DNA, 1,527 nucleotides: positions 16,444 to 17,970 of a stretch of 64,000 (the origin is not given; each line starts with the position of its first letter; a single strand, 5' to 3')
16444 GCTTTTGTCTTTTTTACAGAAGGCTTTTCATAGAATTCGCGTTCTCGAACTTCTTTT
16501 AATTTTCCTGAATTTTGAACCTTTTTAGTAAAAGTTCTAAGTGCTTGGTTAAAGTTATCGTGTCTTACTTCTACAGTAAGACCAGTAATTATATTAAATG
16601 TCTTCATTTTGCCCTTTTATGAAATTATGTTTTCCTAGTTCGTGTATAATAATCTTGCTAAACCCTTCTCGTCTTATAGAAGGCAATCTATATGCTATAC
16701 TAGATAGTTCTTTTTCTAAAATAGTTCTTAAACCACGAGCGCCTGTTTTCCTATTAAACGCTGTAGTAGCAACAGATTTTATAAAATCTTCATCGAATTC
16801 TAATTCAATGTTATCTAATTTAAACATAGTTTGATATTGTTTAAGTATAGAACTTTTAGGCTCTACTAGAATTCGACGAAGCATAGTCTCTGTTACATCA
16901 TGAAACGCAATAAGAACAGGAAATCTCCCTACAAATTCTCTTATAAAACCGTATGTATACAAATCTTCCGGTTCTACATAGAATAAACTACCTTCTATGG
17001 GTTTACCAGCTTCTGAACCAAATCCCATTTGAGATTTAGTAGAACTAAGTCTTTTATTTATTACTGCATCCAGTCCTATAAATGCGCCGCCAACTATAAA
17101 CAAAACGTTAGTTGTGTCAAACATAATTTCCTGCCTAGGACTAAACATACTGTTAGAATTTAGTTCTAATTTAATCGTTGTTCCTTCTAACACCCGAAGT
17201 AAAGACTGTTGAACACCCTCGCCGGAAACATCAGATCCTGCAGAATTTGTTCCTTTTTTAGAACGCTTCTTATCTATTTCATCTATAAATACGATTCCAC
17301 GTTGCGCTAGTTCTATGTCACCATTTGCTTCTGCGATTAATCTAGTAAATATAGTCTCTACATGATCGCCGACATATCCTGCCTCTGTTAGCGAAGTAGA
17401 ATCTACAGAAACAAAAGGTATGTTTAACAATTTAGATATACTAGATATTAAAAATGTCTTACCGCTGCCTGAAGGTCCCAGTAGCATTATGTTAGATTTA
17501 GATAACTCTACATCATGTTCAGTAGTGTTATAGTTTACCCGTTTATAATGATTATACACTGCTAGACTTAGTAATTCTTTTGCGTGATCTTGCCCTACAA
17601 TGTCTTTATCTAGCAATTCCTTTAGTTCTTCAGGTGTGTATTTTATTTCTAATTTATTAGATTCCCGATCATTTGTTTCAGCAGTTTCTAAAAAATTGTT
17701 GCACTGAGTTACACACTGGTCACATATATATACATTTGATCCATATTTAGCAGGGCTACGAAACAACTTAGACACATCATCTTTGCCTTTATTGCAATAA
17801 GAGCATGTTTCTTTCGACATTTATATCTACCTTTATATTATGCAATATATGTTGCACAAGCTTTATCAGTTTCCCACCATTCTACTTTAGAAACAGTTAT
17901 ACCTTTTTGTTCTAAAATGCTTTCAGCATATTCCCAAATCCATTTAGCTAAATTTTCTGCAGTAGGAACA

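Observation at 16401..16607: Phage-encoded ribosomal protein bS21 translationally coupled to clpX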

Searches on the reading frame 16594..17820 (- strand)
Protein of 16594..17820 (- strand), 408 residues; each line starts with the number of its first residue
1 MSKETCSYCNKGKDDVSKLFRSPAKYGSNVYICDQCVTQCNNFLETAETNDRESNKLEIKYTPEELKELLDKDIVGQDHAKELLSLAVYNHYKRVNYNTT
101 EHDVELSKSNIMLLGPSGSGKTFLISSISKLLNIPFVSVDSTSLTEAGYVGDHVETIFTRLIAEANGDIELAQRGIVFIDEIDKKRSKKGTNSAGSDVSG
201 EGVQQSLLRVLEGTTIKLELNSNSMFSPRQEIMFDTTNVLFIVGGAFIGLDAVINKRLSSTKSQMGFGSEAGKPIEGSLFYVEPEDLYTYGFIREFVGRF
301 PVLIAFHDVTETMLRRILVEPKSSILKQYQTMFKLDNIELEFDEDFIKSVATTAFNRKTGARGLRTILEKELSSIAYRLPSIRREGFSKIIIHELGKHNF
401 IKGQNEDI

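Call 3: search_protein_families(library=pfam, proteins=[window:16594-17820:-], max_evalue=0.01)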
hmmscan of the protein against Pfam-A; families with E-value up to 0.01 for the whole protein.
window:16594-17820:- (408 aa): 16 families
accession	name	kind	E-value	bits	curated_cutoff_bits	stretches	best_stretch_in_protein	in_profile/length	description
PF07724.20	AAA_2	-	1.5e-24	87.3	27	1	108-302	3-165/166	AAA domain (Cdc48 subfamily)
PF00004.35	AAA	-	1.2e-14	55.4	21.2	1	111-228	1-99/131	ATPase family associated with various cellular activities (AAA)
PF06689.19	zf-C4_ClpX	-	2.3e-10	40.6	27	1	5-45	2-38/39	ClpX C4-type zinc finger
PF10431.15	ClpB_D2-small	-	1.3e-08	35.2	21.9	1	313-373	5-61/81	C-terminal, D2-small domain, of ClpB protein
PF00493.29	MCM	-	8.2e-08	32.1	23.3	1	64-189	16-137/224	MCM P-loop domain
PF00158.32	Sigma54_activat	-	7e-07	29.5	20.2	1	102-184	16-104/168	Sigma-54 interaction domain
PF01078.27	Mg_chelatase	-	1.1e-05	25.4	20.3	0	109-133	23-47/207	Magnesium chelatase, subunit ChlI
PF07728.20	AAA_5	-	4.6e-05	23.9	22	1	110-186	1-79/139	AAA domain (dynein-related subfamily)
PF13173.12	AAA_14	-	0.00011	22.6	27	1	110-184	4-73/129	AAA domain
PF13555.12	AAA_29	-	0.00099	19.2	27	1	100-132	13-46/61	P-loop containing region of AAA domain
PF13401.12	AAA_22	-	0.0013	19.5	27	1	107-149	4-49/130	AAA domain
PF13191.12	AAA_16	-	0.0041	18.1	32.6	0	109-168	25-85/167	AAA ATPase domain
PF00005.33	ABC_tran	-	0.0052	17.8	25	0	109-133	12-36/137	ABC transporter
PF12775.13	AAA_7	-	0.0064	16.5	25.8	0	107-183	32-110/181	P-loop containing dynein motor region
PF13479.12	AAA_24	-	0.0069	16.7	27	0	108-184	2-75/195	AAA domain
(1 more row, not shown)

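Call 4: search_protein_families(library=ncbifam, proteins=[window:16594-17820:-], max_evalue=0.01)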
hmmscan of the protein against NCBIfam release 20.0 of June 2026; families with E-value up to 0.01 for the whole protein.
window:16594-17820:- (408 aa): 36 families (the best 25 are shown)
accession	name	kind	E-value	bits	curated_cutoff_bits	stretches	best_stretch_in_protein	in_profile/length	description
NF003745.1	PRK05342.1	equivalog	1.3e-136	455.7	359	1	3-394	5-396/418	ATP-dependent Clp protease ATP-binding subunit ClpX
TIGR00382.1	clpX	equivalog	1.8e-124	415.9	370.75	1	4-393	9-401/414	ATP-dependent protease ATP-binding subunit ClpX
TIGR00390.1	hslU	equivalog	3.1e-55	187.9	362.45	3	62-164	2-103/441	ATP-dependent protease ATPase subunit HslU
TIGR02639.1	ClpA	equivalog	6.4e-12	44.5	993.15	2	291-373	634-712/734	ATP-dependent Clp protease ATP-binding subunit ClpA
NF041006.2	cell_div_CdvC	equivalog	1.9e-08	33.6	650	1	37-189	68-214/370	cell division protein CdvC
NF038308.1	RNA_repair_RtcR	equivalog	6.2e-08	31.9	650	1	104-183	199-288/530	RNA repair transcriptional activator RtcR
TIGR03345.1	VI_ClpV1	equivalog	1.6e-07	30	884.95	1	292-373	751-828/852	type VI secretion system ATPase TssH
TIGR00368.1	TIGR00368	hypoth_equivalog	3.8e-07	29.1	362.4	1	27-132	147-235/499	YifB family Mg chelatase-like AAA ATPase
TIGR03346.1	chaperone_ClpB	equivalog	2.8e-06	26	1232.1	1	292-373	746-823/853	ATP-dependent chaperone ClpB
NF003229.0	PRK04195.1-5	equivalog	4.7e-06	25.6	280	1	59-187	9-117/413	replication factor C large subunit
NF008004.0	PRK10733.1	equivalog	5.1e-06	24.7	1008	1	72-201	152-272/644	ATP-dependent zinc metalloprotease FtsH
NF003069.1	PRK03992.1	subfamily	1.3e-05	24.6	500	1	109-211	166-259/379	proteasome-activating nucleotidase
TIGR01242.2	TIGR01242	subfamily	1.5e-05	24.1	500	1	110-211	150-242/362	proteasome-activating nucleotidase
TIGR00763.1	lon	equivalog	1.6e-05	23.6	608.05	1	66-244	320-475/795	endopeptidase La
TIGR01243.1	CDC48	subfamily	2.1e-05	23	802.65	1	110-204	214-576/733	CDC48 family AAA ATPase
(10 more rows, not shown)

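Call 5: search_protein_families(library=phrogs, proteins=[window:16594-17820:-], max_evalue=0.01)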
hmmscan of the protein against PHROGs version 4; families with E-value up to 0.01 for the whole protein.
window:16594-17820:- (408 aa): 22 families
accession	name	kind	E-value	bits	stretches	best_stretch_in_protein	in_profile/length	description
phrog_4339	-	unknown function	2.8e-92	311.6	2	165-395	348-527/552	-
phrog_5534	-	unknown function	1.8e-20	74.3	1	111-258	30-165/273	-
phrog_4871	-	other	1.4e-11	44.6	2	292-374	647-726/764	ATP-dependent protease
phrog_5846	-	DNA, RNA and nucleotide metabolism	6.1e-08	33.3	1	55-183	4-104/380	clamp loader of DNA polymerase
phrog_3757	-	unknown function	7.6e-08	33.1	1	50-187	76-198/367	-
phrog_249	-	moron, auxiliary metabolic gene and host takeover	1.1e-07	32.5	1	93-184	111-204/380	porphyrin biosynthesis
phrog_8638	-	unknown function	1.8e-07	31.1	1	102-200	300-391/568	-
phrog_10371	-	DNA, RNA and nucleotide metabolism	2e-07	30.6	1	45-188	262-405/683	DNA helicase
phrog_6797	-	unknown function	5.2e-07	30.8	1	5-49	65-104/107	-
phrog_10401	-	other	2e-06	27.8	1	96-184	447-529/667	ATPase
phrog_9172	-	unknown function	3.4e-06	27.2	1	58-197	57-190/509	-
phrog_11838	-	DNA, RNA and nucleotide metabolism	4.5e-06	27.1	1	59-194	9-119/420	clamp loader of DNA polymerase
phrog_30773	-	unknown function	1.5e-05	24.6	1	70-198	161-282/666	-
phrog_2107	-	other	0.00011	23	1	110-145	5-40/201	thymidylate kinase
phrog_7998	-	unknown function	0.00016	21.9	1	107-184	39-129/339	-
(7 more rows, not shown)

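Call 70: find_related_loci(query=window:16594-17820:-, collection=viral_contigs, flank=3000)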
Query window:16594-17820:- (408 aa) in viral_contigs; peptide patterns used: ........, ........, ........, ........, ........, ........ (x = any residue, [..] = any of these).
115 stretches matched a pattern; 75 encode a relative of the query (tblastn E <= 1e-3); 75 distinct loci.
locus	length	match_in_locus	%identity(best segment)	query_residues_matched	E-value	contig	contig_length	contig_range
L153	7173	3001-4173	50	1-396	4e-122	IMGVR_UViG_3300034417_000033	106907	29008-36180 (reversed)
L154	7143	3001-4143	47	6-396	3e-116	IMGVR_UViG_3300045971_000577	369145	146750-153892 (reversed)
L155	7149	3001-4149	46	6-396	1e-115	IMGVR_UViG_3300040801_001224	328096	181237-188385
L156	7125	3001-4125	46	6-381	2e-112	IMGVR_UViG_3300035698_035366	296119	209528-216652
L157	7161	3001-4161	45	5-401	1e-111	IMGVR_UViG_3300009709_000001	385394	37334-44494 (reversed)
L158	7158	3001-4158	45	6-401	5e-111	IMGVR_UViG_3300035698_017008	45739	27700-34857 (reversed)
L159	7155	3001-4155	45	6-401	1e-109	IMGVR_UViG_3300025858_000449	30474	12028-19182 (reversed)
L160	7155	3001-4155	45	6-401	1e-109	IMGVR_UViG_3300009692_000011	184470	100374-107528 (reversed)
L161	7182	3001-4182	45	3-401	9e-109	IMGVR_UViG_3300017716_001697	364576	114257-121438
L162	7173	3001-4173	45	6-394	5e-108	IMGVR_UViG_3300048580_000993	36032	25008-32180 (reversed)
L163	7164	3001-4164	44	6-400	1e-107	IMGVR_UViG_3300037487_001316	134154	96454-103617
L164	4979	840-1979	44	6-392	2e-107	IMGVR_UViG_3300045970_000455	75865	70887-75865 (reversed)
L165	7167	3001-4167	45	5-401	4e-107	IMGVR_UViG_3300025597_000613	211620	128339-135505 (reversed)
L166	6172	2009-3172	45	6-400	7e-107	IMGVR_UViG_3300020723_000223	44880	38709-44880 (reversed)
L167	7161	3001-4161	46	6-394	2e-106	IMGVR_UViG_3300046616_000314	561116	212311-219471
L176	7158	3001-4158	46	6-394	1e-103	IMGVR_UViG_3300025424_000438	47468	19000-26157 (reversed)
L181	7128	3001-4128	44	5-390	4e-102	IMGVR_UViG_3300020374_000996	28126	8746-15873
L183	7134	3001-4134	44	6-392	1e-101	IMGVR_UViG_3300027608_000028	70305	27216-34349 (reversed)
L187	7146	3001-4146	42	6-397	4e-100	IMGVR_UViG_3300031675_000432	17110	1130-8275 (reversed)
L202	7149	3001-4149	40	5-397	5e-95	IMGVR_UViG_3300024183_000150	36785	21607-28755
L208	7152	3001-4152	42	6-380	5e-94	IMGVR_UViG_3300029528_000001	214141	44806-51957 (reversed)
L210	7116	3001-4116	41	5-394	4e-89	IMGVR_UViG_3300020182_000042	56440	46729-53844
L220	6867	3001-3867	41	63-379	7e-65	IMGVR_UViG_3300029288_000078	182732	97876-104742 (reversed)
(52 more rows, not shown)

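Call 83: search_protein_families(library=pfam, proteins=[L155:4202-4474:+, L161:4212-4472:+, L181:4239-4661:+, L187:4151-4660:+, L202:4238-4636:+, L167:4267-4512:+, L155:3001-4209:+, L161:3001-4215:+, L181:3001-4242:+, L202:3001-4251:+], max_evalue=0.00001)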
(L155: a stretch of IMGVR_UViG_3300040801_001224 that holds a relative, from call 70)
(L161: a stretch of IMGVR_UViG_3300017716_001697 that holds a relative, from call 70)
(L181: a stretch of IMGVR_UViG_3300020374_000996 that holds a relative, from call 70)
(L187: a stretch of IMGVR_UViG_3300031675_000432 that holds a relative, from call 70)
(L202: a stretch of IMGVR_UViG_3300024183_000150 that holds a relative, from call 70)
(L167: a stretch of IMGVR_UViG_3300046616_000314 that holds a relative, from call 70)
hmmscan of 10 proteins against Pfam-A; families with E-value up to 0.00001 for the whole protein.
L155:4202-4474:+ (90 aa): 1 family
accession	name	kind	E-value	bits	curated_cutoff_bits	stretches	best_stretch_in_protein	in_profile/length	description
PF01165.25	Ribosomal_S21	-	6.1e-14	51.9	27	1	26-78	2-54/55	Ribosomal protein S21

L161:4212-4472:+ (86 aa): 1 family
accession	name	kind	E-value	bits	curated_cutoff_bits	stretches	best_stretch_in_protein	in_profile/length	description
PF01165.25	Ribosomal_S21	-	3.9e-14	52.5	27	1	15-66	1-53/55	Ribosomal protein S21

L181:4239-4661:+ (140 aa): 1 family
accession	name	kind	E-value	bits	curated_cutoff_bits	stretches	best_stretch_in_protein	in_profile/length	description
PF01165.25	Ribosomal_S21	-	1.4e-15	57.1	27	1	40-90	2-53/55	Ribosomal protein S21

L187:4151-4660:+ (169 aa): 1 family
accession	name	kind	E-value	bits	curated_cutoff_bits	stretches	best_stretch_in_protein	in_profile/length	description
PF01165.25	Ribosomal_S21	-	3.5e-12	46.3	27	1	66-116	2-53/55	Ribosomal protein S21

L202:4238-4636:+ (132 aa): 1 family
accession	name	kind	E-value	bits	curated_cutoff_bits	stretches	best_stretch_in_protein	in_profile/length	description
PF01165.25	Ribosomal_S21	-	2.1e-11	43.8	27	1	34-84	2-53/55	Ribosomal protein S21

L167:4267-4512:+ (81 aa): 1 family
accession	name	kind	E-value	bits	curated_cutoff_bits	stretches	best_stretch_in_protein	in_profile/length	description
PF01165.25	Ribosomal_S21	-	1.3e-16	60.5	27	1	21-72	1-53/55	Ribosomal protein S21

L155:3001-4209:+ (402 aa): 7 families
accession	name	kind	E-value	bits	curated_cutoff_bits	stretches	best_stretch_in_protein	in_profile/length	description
PF07724.20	AAA_2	-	9.5e-32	110.8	27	1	101-289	2-165/166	AAA domain (Cdc48 subfamily)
PF00004.35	AAA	-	8.2e-17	62.3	21.2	1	105-222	1-99/131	ATPase family associated with various cellular activities (AAA)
PF10431.15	ClpB_D2-small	-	1.7e-11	44.4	21.9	1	296-361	1-62/81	C-terminal, D2-small domain, of ClpB protein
PF06689.19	zf-C4_ClpX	-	5.5e-11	42.6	27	1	1-39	3-37/39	ClpX C4-type zinc finger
PF00493.29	MCM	-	1.7e-06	27.7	23.3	1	59-183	18-137/224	MCM P-loop domain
PF00158.32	Sigma54_activat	-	2.7e-06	27.6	20.2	0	87-124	7-44/168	Sigma-54 interaction domain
PF01078.27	Mg_chelatase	-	6.3e-06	26.2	20.3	0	103-126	23-46/207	Magnesium chelatase, subunit ChlI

L161:3001-4215:+ (404 aa): 5 families
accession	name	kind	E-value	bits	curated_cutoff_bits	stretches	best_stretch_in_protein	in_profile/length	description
PF07724.20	AAA_2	-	6.7e-27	95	27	1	107-295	3-165/166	AAA domain (Cdc48 subfamily)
PF00004.35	AAA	-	8e-16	59.1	21.2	1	110-239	1-109/131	ATPase family associated with various cellular activities (AAA)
PF06689.19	zf-C4_ClpX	-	5.3e-10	39.5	27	1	3-44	2-37/39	ClpX C4-type zinc finger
PF00493.29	MCM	-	5e-07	29.5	23.3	1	63-190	14-139/224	MCM P-loop domain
PF10431.15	ClpB_D2-small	-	1.1e-06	29.1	21.9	1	302-366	1-61/81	C-terminal, D2-small domain, of ClpB protein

L181:3001-4242:+ (413 aa): 4 families
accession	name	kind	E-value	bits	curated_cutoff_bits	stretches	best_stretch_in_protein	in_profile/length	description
PF07724.20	AAA_2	-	9.2e-29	101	27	1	95-288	3-165/166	AAA domain (Cdc48 subfamily)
PF06689.19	zf-C4_ClpX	-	3e-16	59.5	27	1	2-36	3-38/39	ClpX C4-type zinc finger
PF00004.35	AAA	-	6.2e-16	59.5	21.2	1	98-231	1-109/131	ATPase family associated with various cellular activities (AAA)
PF10431.15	ClpB_D2-small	-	4.6e-09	36.6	21.9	1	295-365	1-67/81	C-terminal, D2-small domain, of ClpB protein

L202:3001-4251:+ (416 aa): 4 families
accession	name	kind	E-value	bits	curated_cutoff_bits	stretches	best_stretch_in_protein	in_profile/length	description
PF07724.20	AAA_2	-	3.1e-29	102.6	27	1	97-288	3-165/166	AAA domain (Cdc48 subfamily)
PF06689.19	zf-C4_ClpX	-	5.3e-16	58.7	27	1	2-36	3-38/39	ClpX C4-type zinc finger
PF00004.35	AAA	-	1.1e-15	58.6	21.2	1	100-232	1-108/131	ATPase family associated with various cellular activities (AAA)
PF01078.27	Mg_chelatase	-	1.8e-07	31.2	20.3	0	93-122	18-47/207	Magnesium chelatase, subunit ChlI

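Call 84: search_dna_similar(query=window:16594-17820:-, collection=phages, mode=protein, max_rows=40, max_evalue=1e-30)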
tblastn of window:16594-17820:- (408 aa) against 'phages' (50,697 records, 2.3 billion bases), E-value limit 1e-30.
Records with a match: 67; places in all: 67; records where one place covers at least 80% of the query: 50.
Best place of each record, by identity: >=99% 10; <60% 57.
By first word of the organism name: Bacteriophage 24; Prevotella 15; Pseudomonas 10; Listeria 3; Staphylococcus 2; Agrobacterium 2; Enterococcus 2; Bacillus 2; Acinetobacter 2; uncultured 2; and 3 more.
By host as written in the record: - 32; Prevotella sp. 15; Pseudomonas aeruginosa PAO1 5; Listeria monocytogenes 3; Pseudomonas aeruginosa 2; Staphylococcus aureus 2; Agrobacterium tumefaciens C58 2; Bacillus megaterium str. ATCC 43725 2; and 4 more.
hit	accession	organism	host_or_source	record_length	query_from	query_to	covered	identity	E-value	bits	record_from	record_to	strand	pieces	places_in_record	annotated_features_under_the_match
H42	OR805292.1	Pseudomonas phage Cassandra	Pseudomonas aeruginosa PAO1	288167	1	408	100%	100.0%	0e+0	833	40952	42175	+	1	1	hypothetical protein | ribosomal protein S21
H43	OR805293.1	Pseudomonas phage Deifobo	Pseudomonas aeruginosa PAO1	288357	1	408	100%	100.0%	0e+0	833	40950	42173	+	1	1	hypothetical protein | ribosomal protein S21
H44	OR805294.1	Pseudomonas phage Ettore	Pseudomonas aeruginosa PAO1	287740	1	408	100%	100.0%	0e+0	833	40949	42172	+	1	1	hypothetical protein | ribosomal protein S21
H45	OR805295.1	Pseudomonas phage Paride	Pseudomonas aeruginosa PAO1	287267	1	408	100%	100.0%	0e+0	833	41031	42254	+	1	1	hypothetical protein | ribosomal protein S21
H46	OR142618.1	Pseudomonas phage Callisto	Pseudomonas aeruginosa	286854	1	408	100%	99.8%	0e+0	832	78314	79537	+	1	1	clpX: ATP-dependent Clp protease ATP-binding subunit | hypothetical protein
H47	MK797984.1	Pseudomonas phage vB_PaeM_PA5oct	-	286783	1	408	100%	99.8%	0e+0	832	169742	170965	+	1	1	ATP-dependent Clp protease ATP-binding subunit | 30S ribosomal protein S21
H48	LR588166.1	Pseudomonas phage vB_PaeM_MIJ3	-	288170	1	408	100%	99.8%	0e+0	832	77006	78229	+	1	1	clpX: ATP-dependent Clp protease ATP-binding subunit ClpX | rpsU: 30S ribosomal protein S21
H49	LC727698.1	Pseudomonas phage sp. 30-3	Pseudomonas aeruginosa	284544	1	408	100%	99.8%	0e+0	832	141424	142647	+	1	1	clpX: ATP-dependent Clp protease ATP-binding subunit ClpX | hypothetical protein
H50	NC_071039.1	Pseudomonas phage vB_PaeM_PA5oct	-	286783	1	408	100%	99.8%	0e+0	832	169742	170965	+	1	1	porphyrin biosynthesis | ribosomal protein S21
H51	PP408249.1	Pseudomonas phage vB_Pa-PAC2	Pseudomonas aeruginosa PAO1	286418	1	408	100%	99.8%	0e+0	832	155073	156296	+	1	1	ATP-dependent Clp protease ATP-binding subunit ClpX | 30S ribosomal protein S21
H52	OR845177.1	Escherichia phage EC22.5-2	Escherichia coli ATCC 25922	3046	6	408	99%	44.5%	6e-107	342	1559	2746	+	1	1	record has no annotation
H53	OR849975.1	Staphylococcus phage SA 1298 Kay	Staphylococcus aureus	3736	6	392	95%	45.4%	4e-104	338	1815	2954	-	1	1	record has no annotation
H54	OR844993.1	Staphylococcus phage SA 1306 Kay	Staphylococcus aureus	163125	6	392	95%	45.4%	2e-102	338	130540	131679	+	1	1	record has no annotation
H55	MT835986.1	Bacteriophage sp.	human fecal samples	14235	2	381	93%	45.9%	9e-103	339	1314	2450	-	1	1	record has no annotation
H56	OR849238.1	Listeria phage LM 4-14-1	Listeria monocytogenes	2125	6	392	95%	44.3%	7e-106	332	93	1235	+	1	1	record has no annotation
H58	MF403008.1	Agrobacterium phage Atu_ph07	Agrobacterium tumefaciens C58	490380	6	392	95%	44.2%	2e-100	333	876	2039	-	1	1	ATP-dependent Clp protease ATP-binding subunit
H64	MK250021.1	Prevotella phage Lak-B2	Prevotella sp.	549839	6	387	94%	44.2%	1e-92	310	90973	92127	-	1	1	record has no annotation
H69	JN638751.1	Bacillus phage G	Bacillus megaterium str. ATCC 43725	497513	2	392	96%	42.9%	4e-97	323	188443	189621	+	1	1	258: gp258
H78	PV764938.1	Sinorhizobium phage Phosso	Sinohrizobium meliloti NRRL L-50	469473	6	394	95%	42.8%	6e-103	340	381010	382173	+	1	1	ATP-dependent Clp protease ATP-binding subunit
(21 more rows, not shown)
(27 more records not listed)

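Call 85: get_annotated_region(hit=H64, flank=2000)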
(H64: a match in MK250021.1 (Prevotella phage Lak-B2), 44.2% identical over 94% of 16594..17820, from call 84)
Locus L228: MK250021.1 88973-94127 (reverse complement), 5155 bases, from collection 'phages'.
description: MAG: Prevotella phage Lak-B2, complete genome.
organism: Prevotella phage Lak-B2 (NCBI taxid 2491284)
taxonomy: Viruses; Duplodnaviria; Heunggongvirae; Uroviricota; Caudoviricetes
host: Prevotella sp.; source: baboon feces; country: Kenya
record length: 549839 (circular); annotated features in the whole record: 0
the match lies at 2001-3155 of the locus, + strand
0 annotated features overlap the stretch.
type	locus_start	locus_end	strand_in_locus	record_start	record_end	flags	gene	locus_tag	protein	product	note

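Call 86: get_annotated_region(hit=H69, flank=2000)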
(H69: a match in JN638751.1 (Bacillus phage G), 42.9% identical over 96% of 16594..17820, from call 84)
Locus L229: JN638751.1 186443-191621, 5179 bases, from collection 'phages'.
description: Bacillus phage G, complete genome.
organism: Bacillus phage G (NCBI taxid 2884420)
taxonomy: Viruses; Duplodnaviria; Heunggongvirae; Uroviricota; Caudoviricetes; Donellivirus; Donellivirus gee
host: Bacillus megaterium str. ATCC 43725; source: soil; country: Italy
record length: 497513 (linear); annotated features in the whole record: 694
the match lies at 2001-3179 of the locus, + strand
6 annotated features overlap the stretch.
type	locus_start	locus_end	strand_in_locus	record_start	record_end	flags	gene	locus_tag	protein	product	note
CDS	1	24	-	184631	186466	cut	255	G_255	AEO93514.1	gp255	-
CDS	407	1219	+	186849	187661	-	256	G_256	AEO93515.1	gp256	-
CDS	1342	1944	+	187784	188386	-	257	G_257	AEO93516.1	gp257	ClpP-like protease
CDS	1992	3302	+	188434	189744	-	258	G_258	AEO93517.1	gp258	ClpX-like ATP binding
CDS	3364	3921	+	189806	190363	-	259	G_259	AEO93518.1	gp259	-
CDS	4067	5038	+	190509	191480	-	260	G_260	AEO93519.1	gp260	putative phosphoesterase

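Call 87: get_annotated_region(hit=H58, flank=2000)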
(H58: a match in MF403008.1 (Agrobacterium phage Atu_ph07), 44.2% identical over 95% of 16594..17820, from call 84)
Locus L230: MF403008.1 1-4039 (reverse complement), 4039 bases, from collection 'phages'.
description: Agrobacterium phage Atu_ph07, complete genome.
organism: Agrobacterium phage Atu_ph07 (NCBI taxid 2024264)
taxonomy: Viruses; Duplodnaviria; Heunggongvirae; Uroviricota; Caudoviricetes; Polybotosvirus; Polybotosvirus Atuph07
host: Agrobacterium tumefaciens C58; source: -; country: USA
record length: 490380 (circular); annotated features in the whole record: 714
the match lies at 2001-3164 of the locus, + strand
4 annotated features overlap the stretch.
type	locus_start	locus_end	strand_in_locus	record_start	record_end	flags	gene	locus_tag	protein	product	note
CDS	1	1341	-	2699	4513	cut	-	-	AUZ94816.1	DNA topoisomerase large subunit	-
CDS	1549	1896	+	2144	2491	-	-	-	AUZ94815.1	hypothetical protein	-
CDS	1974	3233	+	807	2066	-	-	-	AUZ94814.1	ATP-dependent Clp protease ATP-binding subunit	-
CDS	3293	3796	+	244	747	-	-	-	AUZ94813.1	translation initiation factor 3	-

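Call 88: get_annotated_region(hit=H78, flank=2000)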
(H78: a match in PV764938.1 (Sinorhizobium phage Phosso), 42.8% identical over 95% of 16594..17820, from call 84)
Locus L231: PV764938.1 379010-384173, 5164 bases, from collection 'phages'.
description: Sinorhizobium phage Phosso, complete genome.
organism: Sinorhizobium phage Phosso (NCBI taxid 3435197)
taxonomy: Viruses
host: Sinohrizobium meliloti NRRL L-50; source: soil; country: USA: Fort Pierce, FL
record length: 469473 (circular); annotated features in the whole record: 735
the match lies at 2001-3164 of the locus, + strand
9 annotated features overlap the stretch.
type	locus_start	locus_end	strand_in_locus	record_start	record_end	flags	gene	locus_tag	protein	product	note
CDS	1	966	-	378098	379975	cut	-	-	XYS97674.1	DNA topoisomerase large subunit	517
CDS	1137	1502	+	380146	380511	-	-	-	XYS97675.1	hypothetical protein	518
CDS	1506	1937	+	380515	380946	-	-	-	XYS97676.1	hypothetical protein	519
CDS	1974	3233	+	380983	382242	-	-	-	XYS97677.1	ATP-dependent Clp protease ATP-binding subunit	520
CDS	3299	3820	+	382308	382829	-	-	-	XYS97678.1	translation initiation factor IF-3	521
CDS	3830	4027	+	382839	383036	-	-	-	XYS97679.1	hypothetical protein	522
CDS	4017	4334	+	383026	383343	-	-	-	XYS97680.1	hypothetical protein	523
tRNA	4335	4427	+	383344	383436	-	-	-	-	tRNA-Ile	tRNA-Ile(tat)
CDS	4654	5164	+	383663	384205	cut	-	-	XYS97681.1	HNH endonuclease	525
